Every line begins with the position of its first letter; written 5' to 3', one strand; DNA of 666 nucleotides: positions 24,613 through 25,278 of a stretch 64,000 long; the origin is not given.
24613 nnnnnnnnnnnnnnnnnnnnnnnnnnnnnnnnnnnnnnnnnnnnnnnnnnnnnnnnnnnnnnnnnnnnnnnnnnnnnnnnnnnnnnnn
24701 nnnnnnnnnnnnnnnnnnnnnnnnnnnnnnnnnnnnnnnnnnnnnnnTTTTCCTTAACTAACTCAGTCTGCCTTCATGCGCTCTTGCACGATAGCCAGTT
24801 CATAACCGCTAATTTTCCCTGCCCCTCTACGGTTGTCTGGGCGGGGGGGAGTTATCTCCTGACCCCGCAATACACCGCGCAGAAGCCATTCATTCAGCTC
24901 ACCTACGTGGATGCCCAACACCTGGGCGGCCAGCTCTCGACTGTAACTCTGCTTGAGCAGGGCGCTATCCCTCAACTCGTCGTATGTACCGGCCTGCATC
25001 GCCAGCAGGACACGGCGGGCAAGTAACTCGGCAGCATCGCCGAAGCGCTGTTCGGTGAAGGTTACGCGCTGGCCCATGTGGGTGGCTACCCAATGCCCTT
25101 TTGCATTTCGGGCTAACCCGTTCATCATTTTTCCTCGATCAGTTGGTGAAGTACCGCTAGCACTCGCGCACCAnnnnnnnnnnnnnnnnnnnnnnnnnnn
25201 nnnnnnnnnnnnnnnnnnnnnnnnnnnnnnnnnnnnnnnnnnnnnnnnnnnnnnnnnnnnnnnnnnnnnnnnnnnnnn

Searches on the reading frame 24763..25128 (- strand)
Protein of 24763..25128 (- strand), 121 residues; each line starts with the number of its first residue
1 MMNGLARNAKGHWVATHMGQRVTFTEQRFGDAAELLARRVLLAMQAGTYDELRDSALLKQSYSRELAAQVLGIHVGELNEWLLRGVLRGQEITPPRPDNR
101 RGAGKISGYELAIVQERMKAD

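Call 3: search_protein_families(library=pfam, proteins=[window:24763-25128:-], max_evalue=1)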
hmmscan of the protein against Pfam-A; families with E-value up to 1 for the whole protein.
window:24763-25128:- (121 aa): 0 families

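Call 4: search_protein_families(library=ncbifam, proteins=[window:24763-25128:-], max_evalue=1)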
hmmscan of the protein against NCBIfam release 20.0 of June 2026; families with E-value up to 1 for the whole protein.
window:24763-25128:- (121 aa): 0 families

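Call 5: search_protein_families(library=padloc, proteins=[window:24763-25128:-], max_evalue=1)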
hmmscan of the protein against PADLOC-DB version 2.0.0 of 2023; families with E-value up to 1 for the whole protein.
window:24763-25128:- (121 aa): 0 families

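Call 12: find_homologous_proteins(query=window:24763-25128:-, max_evalue=0.001)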
Query window:24763-25128:- (121 aa): 37 proteins with E <= 0.001 among 49 candidates.
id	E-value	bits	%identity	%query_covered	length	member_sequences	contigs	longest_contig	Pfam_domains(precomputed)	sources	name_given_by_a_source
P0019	1.2e-71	256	99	99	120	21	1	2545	-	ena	-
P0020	8.8e-71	253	98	99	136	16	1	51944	-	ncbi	-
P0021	1.3e-69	250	97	99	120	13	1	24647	-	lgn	-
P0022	4.8e-67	241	97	99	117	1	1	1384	-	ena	-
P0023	5.0e-65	235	90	99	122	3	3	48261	-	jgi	jgi:hypothetical protein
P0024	5.1e-65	235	91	98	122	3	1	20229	-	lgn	-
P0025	8.1e-65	234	92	98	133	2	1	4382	-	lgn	-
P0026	9.5e-65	234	89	99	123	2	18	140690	-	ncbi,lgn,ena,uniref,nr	ncbi:hypothetical protein ACQ2HG_20785 [Aeromonas hydrophila]|uniref:hypothetical protein n=1 Tax=Ae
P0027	2.3e-64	233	90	99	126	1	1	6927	-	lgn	-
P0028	4.9e-64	232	89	98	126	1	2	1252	-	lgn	-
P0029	4.9e-64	232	89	98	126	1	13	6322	-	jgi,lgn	-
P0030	8.5e-64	231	89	98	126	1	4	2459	-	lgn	-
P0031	2.7e-63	229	88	99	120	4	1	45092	-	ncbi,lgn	ncbi:hypothetical protein ABKX80_003698 [Aeromonas veronii]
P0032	1.6e-62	227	88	99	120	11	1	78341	-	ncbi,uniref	ncbi:MAG: hypothetical protein ACRCTP_21210 [Aeromonas popoffii]|uniref:hypothetical protein n=1 Tax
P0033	1.6e-61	224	87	98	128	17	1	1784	-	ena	-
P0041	1.9e-53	198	75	99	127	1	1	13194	-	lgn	-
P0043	1.3e-48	182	71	98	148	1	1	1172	-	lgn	-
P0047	1.4e-41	159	63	98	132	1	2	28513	-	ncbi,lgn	ncbi:MAG: hypothetical protein ACRC9H_15230 [Aeromonas veronii]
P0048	1.9e-41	159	63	98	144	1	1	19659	-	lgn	-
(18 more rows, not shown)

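Call 20: search_protein_families(library=phrogs, proteins=[window:24763-25128:-], max_evalue=1)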
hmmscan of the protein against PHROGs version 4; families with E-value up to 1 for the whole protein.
window:24763-25128:- (121 aa): 0 families

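Call 21: search_solved_structures(query=A2, max_evalue=10)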
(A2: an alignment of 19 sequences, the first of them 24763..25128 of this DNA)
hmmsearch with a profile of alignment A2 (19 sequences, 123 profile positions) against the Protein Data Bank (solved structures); distinct sequences matched with E-value up to 10: 0.

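Call 26: predict_structure(alignment_id=A2)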
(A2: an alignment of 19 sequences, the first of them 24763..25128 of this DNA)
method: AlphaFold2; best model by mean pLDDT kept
length: 121 residues; sequences in the alignment: 19
mean_pLDDT: 78.9   pTM: 0.53
mean pLDDT of the five models: 78.9, 68.4, 61.7, 60.9, 60.7
residues with pLDDT >= 90: 18; 70-90: 77; 50-70: 24; < 50: 2
segments of 3 or more residues with pLDDT < 50: none
pLDDT, mean of each block of 10 residues (from residue 1): 84 90 80 85 91 71 73 84 84 73 59 75 57
secondary structure, 60 per line:
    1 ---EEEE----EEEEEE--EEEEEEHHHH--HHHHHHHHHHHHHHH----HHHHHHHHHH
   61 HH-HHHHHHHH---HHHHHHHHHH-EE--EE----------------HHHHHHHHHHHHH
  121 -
elements in order: E4-7 E12-17 E20-25 H26-29 H32-46 H51-62 H64-71 H75-84 H108-120

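Call 48: find_encoding_contigs(protein=P0047, flank=6000, max_places=3)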
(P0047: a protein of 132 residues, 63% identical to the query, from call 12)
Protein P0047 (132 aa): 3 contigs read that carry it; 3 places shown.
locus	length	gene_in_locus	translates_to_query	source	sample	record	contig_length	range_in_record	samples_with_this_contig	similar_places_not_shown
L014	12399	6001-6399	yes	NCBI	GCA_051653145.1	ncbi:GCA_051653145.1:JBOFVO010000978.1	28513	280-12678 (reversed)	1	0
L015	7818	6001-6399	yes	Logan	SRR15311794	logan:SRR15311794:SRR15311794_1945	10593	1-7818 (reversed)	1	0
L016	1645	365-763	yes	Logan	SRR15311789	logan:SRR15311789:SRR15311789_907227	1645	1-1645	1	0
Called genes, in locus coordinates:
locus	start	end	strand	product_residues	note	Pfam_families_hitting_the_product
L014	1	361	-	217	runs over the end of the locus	PF04404:ERF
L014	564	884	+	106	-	-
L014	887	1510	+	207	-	PF05766:NinG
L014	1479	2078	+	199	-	-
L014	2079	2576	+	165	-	PF13338:AbiEi_4 (weak)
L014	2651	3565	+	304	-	-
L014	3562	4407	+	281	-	PF01695:IstB_IS21, PF00308:Bac_DnaA (weak)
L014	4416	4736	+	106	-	-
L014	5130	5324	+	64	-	-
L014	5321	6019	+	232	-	-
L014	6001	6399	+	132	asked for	-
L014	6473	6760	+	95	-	-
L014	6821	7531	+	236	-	PF00142:Fer4_NifH (weak), PF01656:CbiA, PF02374:ArsA_ATPase, PF06564:CBP_BcsQ (faint), PF07015:VirC1, PF09140:MipZ (weak), PF10609:ParA, PF13614:AAA_31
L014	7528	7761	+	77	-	-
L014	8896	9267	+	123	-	-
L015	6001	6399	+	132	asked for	-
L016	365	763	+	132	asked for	-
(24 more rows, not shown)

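Call 49: find_encoding_contigs(protein=P0048, flank=6000, max_places=3)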
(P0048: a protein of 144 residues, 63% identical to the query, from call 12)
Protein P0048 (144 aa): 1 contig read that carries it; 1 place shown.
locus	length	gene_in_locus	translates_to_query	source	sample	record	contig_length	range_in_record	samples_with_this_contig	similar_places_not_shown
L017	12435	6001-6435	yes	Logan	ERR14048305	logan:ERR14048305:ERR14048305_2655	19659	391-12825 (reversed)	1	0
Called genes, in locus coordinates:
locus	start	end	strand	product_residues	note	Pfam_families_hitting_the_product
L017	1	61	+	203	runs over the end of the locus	PF05766:NinG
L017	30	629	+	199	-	-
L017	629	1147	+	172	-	-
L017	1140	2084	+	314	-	-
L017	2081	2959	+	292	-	PF01695:IstB_IS21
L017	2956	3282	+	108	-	-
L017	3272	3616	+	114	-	-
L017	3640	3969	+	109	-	-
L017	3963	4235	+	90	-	-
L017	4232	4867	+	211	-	-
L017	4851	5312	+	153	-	-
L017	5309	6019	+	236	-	-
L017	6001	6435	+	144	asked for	-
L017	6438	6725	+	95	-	-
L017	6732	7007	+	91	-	-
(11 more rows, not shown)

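Call 50: find_encoding_contigs(protein=P0041, flank=6000, max_places=3)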
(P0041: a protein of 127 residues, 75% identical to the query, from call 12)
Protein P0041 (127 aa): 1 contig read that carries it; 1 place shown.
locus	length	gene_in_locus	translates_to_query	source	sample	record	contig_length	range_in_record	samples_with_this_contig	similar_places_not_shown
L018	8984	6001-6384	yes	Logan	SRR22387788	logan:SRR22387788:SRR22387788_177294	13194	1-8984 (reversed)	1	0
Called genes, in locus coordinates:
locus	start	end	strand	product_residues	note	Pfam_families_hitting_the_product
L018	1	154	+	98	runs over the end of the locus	-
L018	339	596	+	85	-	-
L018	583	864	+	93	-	-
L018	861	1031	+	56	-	-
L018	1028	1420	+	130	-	-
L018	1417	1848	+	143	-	-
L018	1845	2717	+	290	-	-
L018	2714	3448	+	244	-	PF00149:Metallophos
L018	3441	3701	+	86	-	PF16225:DUF4884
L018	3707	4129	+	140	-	-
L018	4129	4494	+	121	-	-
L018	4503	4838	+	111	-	-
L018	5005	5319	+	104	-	-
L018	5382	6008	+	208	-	PF03692:CxxCxxCC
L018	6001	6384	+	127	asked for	-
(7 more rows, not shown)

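Call 52: search_dna_similar(query=window:24763-25128:-, collection=plasmids, mode=protein, max_rows=60, max_evalue=0.001, rows=spread)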
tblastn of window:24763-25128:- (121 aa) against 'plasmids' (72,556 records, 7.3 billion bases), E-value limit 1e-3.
Records with a match: 85; places in all: 97; records where one place covers at least 80% of the query: 84.
Best place of each record, by identity: >=99% 19; 95-99% 6; 80-90% 3; <60% 57.
By first word of the organism name: Aeromonas 38; Citrobacter 11; Klebsiella 10; Enterobacter 10; Escherichia 6; Salmonella 6; Raoultella 1; Kluyvera 1; Serratia 1; Morganella 1.
By predicted mobility (MOB-suite, as given by PLSDB): conjugative 70; non-mobilizable 9; mobilizable 6.
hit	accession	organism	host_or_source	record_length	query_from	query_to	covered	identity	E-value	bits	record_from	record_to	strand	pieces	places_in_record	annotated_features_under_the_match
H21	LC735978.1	Aeromonas caviae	-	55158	1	121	100%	100.0%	3e-66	223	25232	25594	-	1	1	hypothetical protein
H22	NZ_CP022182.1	Aeromonas salmonicida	Atlantic salmon,The RAS Atlantic Salmon ...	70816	1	121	100%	100.0%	3e-66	223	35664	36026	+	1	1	hypothetical protein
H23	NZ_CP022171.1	Aeromonas salmonicida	Atlantic salmon,The RAS Atlantic Salmon ...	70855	1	121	100%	100.0%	3e-66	223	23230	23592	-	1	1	hypothetical protein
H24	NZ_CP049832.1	Aeromonas salmonicida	Turbo,whole organism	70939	1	121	100%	100.0%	3e-66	223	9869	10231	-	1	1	hypothetical protein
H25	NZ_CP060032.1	Aeromonas salmonicida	Sebastes schlegeli,Head kidney, Spleen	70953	1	121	100%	100.0%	3e-66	223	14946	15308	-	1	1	hypothetical protein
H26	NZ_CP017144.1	Aeromonas salmonicida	Sebastes schlegelii,isolated bacteria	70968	1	121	100%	100.0%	3e-66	223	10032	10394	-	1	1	hypothetical protein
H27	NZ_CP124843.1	Aeromonas salmonicida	pure culture,meat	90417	1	121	100%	100.0%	3e-66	223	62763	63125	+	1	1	hypothetical protein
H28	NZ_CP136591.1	Aeromonas veronii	cell culture,spleen of prussian carp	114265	1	121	100%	100.0%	3e-66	223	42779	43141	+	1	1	hypothetical protein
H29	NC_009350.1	Aeromonas salmonicida subsp. salmonicida A449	-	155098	1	121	100%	99.2%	9e-66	221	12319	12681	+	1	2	hypothetical protein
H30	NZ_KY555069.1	Aeromonas salmonicida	-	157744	1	121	100%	99.2%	9e-66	221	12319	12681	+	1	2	hypothetical protein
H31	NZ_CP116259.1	Aeromonas salmonicida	Fish,Bacteria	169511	1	121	100%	99.2%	9e-66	221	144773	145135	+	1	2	hypothetical protein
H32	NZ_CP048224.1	Aeromonas salmonicida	Salmo salar,cell culture,Atlantic ...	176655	1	121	100%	99.2%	9e-66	221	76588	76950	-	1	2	hypothetical protein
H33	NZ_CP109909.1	Aeromonas salmonicida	cell culturel,Aeromonas salmonicida ...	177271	1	121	100%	99.2%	9e-66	221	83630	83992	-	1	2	hypothetical protein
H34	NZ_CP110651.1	Aeromonas salmonicida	Coregonus peled,cell culture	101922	1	121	100%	98.3%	4e-65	219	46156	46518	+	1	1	hypothetical protein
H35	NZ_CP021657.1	Aeromonas salmonicida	culture,rock biofilm and bottom ...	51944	2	121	99%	98.3%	3e-64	216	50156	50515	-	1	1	hypothetical protein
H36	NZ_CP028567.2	Aeromonas hydrophila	Pure Culture,Sewage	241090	3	121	98%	97.5%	4e-63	213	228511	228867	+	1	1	hypothetical protein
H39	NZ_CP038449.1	Aeromonas media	cell culture,sludge from bioreactor ...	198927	2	121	99%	87.5%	2e-56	194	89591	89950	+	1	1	hypothetical protein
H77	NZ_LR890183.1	Citrobacter freundii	Homo sapiens,rectal swab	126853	3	119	97%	43.2%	1e-19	90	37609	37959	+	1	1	AP2 domain-containing protein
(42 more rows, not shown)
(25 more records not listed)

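Call 55: get_annotated_region(hit=H77, flank=7000)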
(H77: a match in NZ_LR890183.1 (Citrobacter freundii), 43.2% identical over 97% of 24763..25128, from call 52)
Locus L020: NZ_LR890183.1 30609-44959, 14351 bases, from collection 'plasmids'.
description: Citrobacter freundii strain MSB1_1H isolate MSB1_1H plasmid 3, complete sequence
organism: Citrobacter freundii (NCBI taxid 546)
taxonomy: Bacteria; Pseudomonadota; Gammaproteobacteria; Enterobacterales; Enterobacteriaceae; Citrobacter; Citrobacter freundii
host: -; source: Homo sapiens,rectal swab; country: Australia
typing (MOB-suite, as given by PLSDB): conjugative; replicon IncA; relaxase MOBH,MOBH; mating-pair formation MPF_F
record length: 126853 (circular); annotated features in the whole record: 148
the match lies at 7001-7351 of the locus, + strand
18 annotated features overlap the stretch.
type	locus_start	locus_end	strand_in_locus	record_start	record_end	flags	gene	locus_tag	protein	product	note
CDS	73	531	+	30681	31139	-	-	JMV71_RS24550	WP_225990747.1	hypothetical protein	-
CDS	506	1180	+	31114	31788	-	-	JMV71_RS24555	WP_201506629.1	thymidylate kinase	-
CDS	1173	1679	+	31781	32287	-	-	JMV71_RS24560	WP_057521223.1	hypothetical protein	-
CDS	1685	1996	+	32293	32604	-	-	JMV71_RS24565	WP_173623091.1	hypothetical protein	-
CDS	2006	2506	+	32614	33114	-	-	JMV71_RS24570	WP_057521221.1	hypothetical protein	-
CDS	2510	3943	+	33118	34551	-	-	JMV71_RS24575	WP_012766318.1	DNA cytosine methyltransferase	-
CDS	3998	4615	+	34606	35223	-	-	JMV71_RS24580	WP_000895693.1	hypothetical protein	-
CDS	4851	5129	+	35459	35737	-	-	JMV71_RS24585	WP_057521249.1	hypothetical protein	-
CDS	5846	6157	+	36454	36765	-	-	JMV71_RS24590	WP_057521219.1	hypothetical protein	-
CDS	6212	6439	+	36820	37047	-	-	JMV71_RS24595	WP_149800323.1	hypothetical protein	-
CDS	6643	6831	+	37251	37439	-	-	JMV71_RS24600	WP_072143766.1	hypothetical protein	-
CDS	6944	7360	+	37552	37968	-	-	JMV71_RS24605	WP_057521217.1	AP2 domain-containing protein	-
CDS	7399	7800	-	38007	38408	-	-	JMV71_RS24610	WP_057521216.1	hypothetical protein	-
CDS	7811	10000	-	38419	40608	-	-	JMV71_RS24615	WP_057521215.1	DNA topoisomerase 3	GO:0006265 - DNA topological change [Evidence IEA]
CDS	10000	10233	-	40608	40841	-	-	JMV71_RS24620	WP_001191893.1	hypothetical protein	-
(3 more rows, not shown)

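Call 63: search_dna_similar(query=window:24763-25128:-, collection=phages, mode=protein, max_rows=30, max_evalue=0.001)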
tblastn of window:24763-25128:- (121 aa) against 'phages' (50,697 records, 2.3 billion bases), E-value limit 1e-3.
No match.

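Call 74: get_annotated_region(hit=H39, flank=4000)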
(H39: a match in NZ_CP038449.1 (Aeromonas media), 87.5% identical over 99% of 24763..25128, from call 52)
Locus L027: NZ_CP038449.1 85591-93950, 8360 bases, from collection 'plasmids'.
description: Aeromonas media strain R50-22 plasmid pAeme5, complete sequence
organism: Aeromonas media (NCBI taxid 651)
taxonomy: Bacteria; Pseudomonadota; Gammaproteobacteria; Aeromonadales; Aeromonadaceae; Aeromonas; Aeromonas media
host: -; source: cell culture,sludge from bioreactor treating oxytetracycline bearing wastewater; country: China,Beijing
typing (MOB-suite, as given by PLSDB): non-mobilizable
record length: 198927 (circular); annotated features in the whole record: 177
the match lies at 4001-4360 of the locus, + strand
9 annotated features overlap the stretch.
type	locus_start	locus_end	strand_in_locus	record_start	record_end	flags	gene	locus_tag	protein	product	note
CDS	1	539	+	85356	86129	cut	-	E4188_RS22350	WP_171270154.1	toxic anion resistance protein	-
CDS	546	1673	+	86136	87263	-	-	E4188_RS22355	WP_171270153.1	toxic anion resistance protein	-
CDS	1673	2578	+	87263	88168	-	-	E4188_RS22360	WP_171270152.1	hypothetical protein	-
CDS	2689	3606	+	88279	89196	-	-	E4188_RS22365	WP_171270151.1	hypothetical protein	-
CDS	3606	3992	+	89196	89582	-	-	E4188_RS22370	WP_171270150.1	TrfB-related DNA-binding protein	-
CDS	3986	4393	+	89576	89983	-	-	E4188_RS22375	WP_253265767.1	hypothetical protein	-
CDS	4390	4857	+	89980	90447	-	-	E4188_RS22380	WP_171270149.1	hypothetical protein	-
CDS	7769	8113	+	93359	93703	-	-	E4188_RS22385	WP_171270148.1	site-specific integrase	-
CDS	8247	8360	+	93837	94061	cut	-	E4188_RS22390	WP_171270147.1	hypothetical protein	-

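Call 75: get_annotated_region(hit=H36, flank=4000)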
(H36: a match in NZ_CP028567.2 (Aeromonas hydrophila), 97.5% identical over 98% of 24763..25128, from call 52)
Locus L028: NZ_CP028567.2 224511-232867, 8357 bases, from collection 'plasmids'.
description: Aeromonas hydrophila subsp. hydrophila strain WCHAH045096 plasmid pMCR5_045096, complete sequence
organism: Aeromonas hydrophila (NCBI taxid 196023)
taxonomy: Bacteria; Pseudomonadota; Gammaproteobacteria; Aeromonadales; Aeromonadaceae; Aeromonas; Aeromonas hydrophila
host: -; source: Pure Culture,Sewage; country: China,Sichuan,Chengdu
typing (MOB-suite, as given by PLSDB): mobilizable; replicon rep_cluster_2037; relaxase MOBH
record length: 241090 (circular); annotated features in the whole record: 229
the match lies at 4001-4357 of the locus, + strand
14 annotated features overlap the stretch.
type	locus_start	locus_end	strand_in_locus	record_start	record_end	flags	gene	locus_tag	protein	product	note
CDS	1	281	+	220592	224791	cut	-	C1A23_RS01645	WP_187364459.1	Ig-like domain-containing protein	-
CDS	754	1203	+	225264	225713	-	-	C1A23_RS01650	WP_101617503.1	hypothetical protein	-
CDS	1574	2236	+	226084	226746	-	-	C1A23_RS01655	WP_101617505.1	site-specific integrase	GO:0015074 - DNA integration [Evidence IEA]; GO:0006310 - DNA recombination [Evidence IEA]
CDS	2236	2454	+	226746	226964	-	-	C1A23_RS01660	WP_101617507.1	hypothetical protein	-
CDS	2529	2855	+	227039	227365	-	-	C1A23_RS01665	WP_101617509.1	hypothetical protein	-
CDS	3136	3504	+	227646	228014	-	-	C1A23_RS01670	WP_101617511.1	hypothetical protein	-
CDS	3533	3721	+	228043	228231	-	-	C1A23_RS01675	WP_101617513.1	hypothetical protein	-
CDS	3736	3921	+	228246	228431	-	-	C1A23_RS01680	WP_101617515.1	hypothetical protein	-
CDS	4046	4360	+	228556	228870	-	-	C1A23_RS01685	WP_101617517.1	hypothetical protein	-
CDS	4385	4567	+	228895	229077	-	-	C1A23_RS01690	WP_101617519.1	hypothetical protein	-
CDS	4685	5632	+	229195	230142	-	-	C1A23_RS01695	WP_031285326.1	IS30 family transposase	-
CDS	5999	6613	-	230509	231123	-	-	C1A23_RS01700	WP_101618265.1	3'-5' exonuclease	-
CDS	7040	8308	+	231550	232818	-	-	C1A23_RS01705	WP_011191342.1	IS4-like element ISApu1 family transposase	GO:0006313 - DNA transposition [Evidence IEA]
CDS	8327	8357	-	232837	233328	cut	-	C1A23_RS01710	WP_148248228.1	hypothetical protein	-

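Call 77: search_protein_families(library=pfam, proteins=[L020:6944-7360:+, P0047, P0048, P0041, P0043, L027:4390-4857:+], max_evalue=1)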
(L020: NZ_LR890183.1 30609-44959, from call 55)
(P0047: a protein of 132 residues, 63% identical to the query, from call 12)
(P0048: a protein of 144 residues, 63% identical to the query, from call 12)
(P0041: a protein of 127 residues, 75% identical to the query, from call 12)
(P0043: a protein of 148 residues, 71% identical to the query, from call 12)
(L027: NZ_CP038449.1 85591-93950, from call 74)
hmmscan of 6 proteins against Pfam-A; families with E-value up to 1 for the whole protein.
L020:6944-7360:+ (138 aa): 3 families
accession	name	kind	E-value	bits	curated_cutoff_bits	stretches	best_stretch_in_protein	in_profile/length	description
PF01527.26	HTH_Tnp_1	-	0.00044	20.9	24.1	1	7-53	18-66/75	Transposase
PF00847.26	AP2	-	0.0096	16.6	33.3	1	21-62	5-51/54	AP2 domain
PF05345.18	He_PIG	-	0.14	13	24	1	14-29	44-59/96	Putative Ig domain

P0047 (132 aa): 0 families

P0048 (144 aa): 1 family
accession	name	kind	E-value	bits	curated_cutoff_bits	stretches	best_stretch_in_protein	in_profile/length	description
PF02397.22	Bac_transf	-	0.25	11.3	27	1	21-55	30-64/179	Bacterial sugar transferase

P0041 (127 aa): 0 families

P0043 (148 aa): 0 families

L027:4390-4857:+ (155 aa): 0 families

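Call 90: find_encoding_contigs(protein=P0026, flank=3000, max_places=5)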
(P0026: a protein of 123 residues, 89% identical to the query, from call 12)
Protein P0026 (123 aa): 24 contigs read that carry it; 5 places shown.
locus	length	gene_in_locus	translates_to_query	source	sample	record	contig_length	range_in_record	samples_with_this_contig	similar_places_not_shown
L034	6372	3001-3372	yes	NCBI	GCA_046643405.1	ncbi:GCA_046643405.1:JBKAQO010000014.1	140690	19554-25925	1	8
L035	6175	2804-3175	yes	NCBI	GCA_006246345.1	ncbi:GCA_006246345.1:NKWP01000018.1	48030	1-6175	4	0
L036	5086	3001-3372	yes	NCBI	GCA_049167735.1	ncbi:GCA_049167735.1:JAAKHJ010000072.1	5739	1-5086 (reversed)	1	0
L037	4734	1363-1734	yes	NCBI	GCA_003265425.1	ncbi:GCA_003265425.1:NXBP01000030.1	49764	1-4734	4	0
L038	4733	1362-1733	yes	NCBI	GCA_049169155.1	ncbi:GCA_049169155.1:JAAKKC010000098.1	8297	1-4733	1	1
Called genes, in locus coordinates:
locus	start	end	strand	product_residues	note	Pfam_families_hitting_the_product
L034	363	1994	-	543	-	PF00672:HAMP (faint), PF00015:MCPsignal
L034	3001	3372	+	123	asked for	-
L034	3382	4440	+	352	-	-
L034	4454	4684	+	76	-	-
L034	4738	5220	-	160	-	-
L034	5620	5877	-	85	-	-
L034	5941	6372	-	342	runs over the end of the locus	PF13481:AAA_25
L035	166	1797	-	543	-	PF00672:HAMP (faint), PF00015:MCPsignal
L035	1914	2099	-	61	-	PF13817:DDE_Tnp_IS66_C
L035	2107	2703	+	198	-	PF12762:DDE_Tnp_IS1595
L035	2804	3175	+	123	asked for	-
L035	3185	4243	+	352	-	-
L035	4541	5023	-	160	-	-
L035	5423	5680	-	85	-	-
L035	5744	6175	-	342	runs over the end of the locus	PF13481:AAA_25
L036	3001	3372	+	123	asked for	-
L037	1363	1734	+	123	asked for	-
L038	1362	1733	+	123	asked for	-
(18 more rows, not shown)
